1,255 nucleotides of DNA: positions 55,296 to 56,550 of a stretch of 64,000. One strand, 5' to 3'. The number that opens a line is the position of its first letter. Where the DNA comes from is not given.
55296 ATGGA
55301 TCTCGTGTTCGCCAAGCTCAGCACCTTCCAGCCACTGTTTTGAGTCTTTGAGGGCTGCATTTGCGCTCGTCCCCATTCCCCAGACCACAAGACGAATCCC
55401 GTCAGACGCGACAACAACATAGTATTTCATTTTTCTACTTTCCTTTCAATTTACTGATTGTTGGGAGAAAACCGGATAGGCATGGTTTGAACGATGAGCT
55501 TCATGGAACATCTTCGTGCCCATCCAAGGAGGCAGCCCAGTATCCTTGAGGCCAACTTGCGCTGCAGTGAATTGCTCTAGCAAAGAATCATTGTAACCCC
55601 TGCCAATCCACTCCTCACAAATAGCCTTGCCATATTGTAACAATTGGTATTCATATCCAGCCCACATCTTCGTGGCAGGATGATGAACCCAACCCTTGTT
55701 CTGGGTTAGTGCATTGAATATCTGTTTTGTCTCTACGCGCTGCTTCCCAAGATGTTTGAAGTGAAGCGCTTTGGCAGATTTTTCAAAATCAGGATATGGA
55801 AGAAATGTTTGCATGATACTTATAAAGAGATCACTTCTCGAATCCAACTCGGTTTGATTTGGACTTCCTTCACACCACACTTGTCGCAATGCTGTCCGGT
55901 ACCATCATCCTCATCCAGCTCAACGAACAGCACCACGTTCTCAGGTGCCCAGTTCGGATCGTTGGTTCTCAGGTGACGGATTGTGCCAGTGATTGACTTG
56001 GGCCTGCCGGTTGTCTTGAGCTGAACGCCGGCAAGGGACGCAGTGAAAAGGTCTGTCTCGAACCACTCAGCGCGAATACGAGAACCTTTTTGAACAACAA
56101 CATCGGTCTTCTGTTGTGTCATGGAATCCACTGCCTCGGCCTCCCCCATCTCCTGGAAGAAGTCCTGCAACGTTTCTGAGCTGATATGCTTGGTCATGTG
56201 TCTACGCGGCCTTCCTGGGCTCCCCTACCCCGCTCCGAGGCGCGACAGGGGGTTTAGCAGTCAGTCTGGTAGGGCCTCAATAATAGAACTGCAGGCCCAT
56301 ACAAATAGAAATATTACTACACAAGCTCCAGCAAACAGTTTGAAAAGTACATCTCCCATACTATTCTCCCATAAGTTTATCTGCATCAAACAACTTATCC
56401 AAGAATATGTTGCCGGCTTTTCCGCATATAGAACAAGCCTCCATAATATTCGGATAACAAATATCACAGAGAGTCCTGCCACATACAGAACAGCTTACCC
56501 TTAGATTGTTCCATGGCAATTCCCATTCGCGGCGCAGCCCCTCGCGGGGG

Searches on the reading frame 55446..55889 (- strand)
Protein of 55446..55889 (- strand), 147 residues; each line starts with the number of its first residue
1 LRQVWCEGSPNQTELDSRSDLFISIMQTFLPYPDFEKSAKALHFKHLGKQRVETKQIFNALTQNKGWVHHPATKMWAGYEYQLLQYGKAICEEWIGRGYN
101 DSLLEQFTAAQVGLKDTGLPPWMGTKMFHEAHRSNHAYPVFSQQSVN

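Call 40: search_protein_families(library=phrogs, proteins=[window:55446-55889:-], max_evalue=0.001)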
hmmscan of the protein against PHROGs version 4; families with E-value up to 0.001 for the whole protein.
window:55446-55889:- (147 aa): 0 families

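Call 110: search_protein_families(library=pfam, proteins=[window:55446-55889:-], max_evalue=0.001)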
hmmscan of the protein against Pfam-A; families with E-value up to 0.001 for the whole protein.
window:55446-55889:- (147 aa): 1 family
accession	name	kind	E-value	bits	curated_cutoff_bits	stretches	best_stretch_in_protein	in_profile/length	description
PF03013.19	Pyr_excise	-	1.9e-24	86.3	23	1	26-102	1-76/81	Pyrimidine dimer DNA glycosylase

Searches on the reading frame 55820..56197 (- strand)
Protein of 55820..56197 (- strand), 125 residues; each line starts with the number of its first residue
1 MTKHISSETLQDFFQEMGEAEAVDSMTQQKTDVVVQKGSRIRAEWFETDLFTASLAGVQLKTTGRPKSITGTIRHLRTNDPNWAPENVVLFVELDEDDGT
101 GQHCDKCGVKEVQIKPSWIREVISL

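Call 14: search_protein_families(library=pfam, proteins=[window:55820-56197:-], max_evalue=0.01)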
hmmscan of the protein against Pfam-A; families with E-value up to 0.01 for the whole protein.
window:55820-56197:- (125 aa): 0 families

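Call 40: search_protein_families(library=phrogs, proteins=[window:55820-56197:-], max_evalue=0.001)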
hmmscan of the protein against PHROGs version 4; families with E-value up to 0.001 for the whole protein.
window:55820-56197:- (125 aa): 0 families

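Call 41: find_homologous_proteins(query=window:55820-56197:-, max_evalue=0.01)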
Query window:55820-56197:- (125 aa): 11 proteins with E <= 0.01 among 18 candidates.
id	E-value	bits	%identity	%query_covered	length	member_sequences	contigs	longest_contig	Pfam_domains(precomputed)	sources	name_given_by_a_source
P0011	1.3e-67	243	87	100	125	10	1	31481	-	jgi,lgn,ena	-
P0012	6.5e-36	141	60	82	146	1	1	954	-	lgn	-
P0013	2.5e-34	135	67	73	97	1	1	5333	-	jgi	jgi:hypothetical protein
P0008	1.8e-32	129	62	74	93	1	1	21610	-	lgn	-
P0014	8.5e-30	121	60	75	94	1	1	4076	-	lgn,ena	-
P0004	7.5e-29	118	65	73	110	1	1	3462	-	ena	-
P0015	4.7e-26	109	56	75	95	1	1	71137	-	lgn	-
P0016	2.2e-25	107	46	90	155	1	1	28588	-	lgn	-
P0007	9.7e-25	104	57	75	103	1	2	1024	-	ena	-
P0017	2.2e-24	103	55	75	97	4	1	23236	-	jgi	jgi:hypothetical protein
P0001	1.4e-23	101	57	75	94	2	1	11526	-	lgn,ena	-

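Call 43: find_encoding_contigs(protein=P0011, flank=10000, max_places=4)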
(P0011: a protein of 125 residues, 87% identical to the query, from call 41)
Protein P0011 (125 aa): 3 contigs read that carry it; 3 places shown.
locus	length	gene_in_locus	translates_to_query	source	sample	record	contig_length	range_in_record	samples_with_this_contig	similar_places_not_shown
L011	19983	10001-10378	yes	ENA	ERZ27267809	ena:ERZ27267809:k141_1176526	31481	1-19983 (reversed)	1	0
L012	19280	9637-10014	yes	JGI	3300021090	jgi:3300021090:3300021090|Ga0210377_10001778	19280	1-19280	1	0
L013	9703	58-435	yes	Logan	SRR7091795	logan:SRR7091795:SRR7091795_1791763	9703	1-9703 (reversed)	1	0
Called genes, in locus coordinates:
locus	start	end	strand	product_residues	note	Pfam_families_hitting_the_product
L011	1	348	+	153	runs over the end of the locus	-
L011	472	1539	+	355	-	PF01580:FtsK_SpoIIIE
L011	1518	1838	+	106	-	-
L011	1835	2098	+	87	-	-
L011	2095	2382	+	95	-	PF13560:HTH_31, PF01381:HTH_3, PF13443:HTH_26 (weak)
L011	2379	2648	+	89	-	-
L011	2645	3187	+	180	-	PF01661:Macro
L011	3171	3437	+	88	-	-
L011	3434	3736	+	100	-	-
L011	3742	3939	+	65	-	-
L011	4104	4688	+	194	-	-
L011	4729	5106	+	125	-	-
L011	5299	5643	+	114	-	-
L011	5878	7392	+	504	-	PF05406:WGR, PF02877:PARP_reg, PF00644:PARP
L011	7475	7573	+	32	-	-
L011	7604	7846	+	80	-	-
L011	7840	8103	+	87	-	-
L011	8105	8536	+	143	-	-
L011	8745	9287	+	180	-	-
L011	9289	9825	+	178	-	-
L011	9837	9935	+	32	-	-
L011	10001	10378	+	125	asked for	-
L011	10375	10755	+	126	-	-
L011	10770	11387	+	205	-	-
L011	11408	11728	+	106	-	-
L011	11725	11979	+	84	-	-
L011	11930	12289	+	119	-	-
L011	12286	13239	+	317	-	PF04055:Radical_SAM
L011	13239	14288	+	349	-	PF00004:AAA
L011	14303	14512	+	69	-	-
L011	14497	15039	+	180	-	-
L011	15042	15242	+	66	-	-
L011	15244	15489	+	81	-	-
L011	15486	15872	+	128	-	-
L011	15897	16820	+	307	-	PF10021:PARG_cat_microb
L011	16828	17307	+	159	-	-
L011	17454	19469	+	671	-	-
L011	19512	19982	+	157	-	?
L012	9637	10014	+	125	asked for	-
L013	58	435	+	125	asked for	-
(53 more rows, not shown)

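Call 44: find_encoding_contigs(protein=P0013, flank=5000, max_places=2)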
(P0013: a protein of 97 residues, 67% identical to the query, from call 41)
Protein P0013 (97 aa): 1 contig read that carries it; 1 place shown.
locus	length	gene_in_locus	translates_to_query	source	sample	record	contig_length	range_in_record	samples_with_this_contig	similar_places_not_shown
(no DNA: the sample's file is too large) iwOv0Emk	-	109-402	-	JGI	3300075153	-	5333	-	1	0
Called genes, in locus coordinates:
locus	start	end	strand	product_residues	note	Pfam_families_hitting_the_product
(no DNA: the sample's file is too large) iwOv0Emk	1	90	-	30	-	?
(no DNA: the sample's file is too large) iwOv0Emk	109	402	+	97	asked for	-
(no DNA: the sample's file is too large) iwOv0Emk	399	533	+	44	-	-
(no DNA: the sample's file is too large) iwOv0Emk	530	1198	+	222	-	-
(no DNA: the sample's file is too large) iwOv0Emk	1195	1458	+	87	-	-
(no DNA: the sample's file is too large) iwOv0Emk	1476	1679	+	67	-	-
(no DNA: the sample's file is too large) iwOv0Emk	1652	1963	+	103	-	-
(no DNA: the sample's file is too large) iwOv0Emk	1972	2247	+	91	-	-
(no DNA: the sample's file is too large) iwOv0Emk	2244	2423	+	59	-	-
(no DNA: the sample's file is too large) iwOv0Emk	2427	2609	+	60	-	-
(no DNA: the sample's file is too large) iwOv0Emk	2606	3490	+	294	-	PF10021:PARG_cat_microb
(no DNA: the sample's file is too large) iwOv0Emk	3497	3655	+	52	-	-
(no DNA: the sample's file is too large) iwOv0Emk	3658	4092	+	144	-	-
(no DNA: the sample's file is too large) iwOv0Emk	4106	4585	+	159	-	-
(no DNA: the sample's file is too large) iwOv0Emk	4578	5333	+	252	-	?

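Call 59: find_encoding_contigs(protein=P0015, flank=5000, max_places=2)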
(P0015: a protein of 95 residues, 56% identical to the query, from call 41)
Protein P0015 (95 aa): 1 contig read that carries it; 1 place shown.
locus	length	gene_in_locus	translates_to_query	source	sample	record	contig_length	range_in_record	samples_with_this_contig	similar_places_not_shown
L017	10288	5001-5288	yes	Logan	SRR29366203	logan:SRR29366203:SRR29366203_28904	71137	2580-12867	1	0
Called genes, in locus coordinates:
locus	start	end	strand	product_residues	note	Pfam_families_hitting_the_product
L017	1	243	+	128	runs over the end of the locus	-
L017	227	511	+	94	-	-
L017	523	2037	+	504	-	PF05406:WGR, PF02877:PARP_reg, PF00644:PARP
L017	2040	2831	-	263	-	PF03161:LAGLIDADG_2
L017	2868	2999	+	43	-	-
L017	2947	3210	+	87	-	-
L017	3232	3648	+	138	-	-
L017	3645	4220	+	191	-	-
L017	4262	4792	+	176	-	-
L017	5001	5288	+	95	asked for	-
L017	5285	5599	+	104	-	-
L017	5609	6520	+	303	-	PF14243:R2K_3, PF18299:R2K_2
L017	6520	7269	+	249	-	PF14243:R2K_3, PF18299:R2K_2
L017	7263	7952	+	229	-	-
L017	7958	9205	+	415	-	PF00004:AAA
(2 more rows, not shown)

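Call 60: find_encoding_contigs(protein=P0016, flank=5000, max_places=2)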
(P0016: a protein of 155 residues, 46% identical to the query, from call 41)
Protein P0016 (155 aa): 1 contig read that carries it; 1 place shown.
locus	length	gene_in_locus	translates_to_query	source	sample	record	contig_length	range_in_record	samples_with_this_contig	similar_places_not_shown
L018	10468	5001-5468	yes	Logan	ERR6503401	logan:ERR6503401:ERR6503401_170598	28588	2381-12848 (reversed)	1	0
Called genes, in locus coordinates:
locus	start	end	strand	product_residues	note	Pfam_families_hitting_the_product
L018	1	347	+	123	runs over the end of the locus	-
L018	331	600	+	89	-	-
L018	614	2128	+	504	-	PF05406:WGR, PF02877:PARP_reg, PF00644:PARP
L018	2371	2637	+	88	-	-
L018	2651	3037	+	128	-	-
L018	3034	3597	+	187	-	-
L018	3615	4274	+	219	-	-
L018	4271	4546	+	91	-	-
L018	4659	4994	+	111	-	PF10077:DUF2314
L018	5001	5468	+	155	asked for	-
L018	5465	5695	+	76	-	-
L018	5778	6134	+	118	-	-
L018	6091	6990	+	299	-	PF14243:R2K_3, PF18299:R2K_2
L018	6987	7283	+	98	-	-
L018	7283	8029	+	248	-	PF14243:R2K_3, PF18299:R2K_2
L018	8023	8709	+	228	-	-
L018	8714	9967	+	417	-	PF00004:AAA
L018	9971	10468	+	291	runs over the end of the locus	PF10021:PARG_cat_microb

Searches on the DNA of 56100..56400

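Call 69: search_rna_families(source=window, start=56100, end=56400, threshold=evalue, max_evalue=10)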
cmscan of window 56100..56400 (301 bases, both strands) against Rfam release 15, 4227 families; matches with E-value up to 10: 0.
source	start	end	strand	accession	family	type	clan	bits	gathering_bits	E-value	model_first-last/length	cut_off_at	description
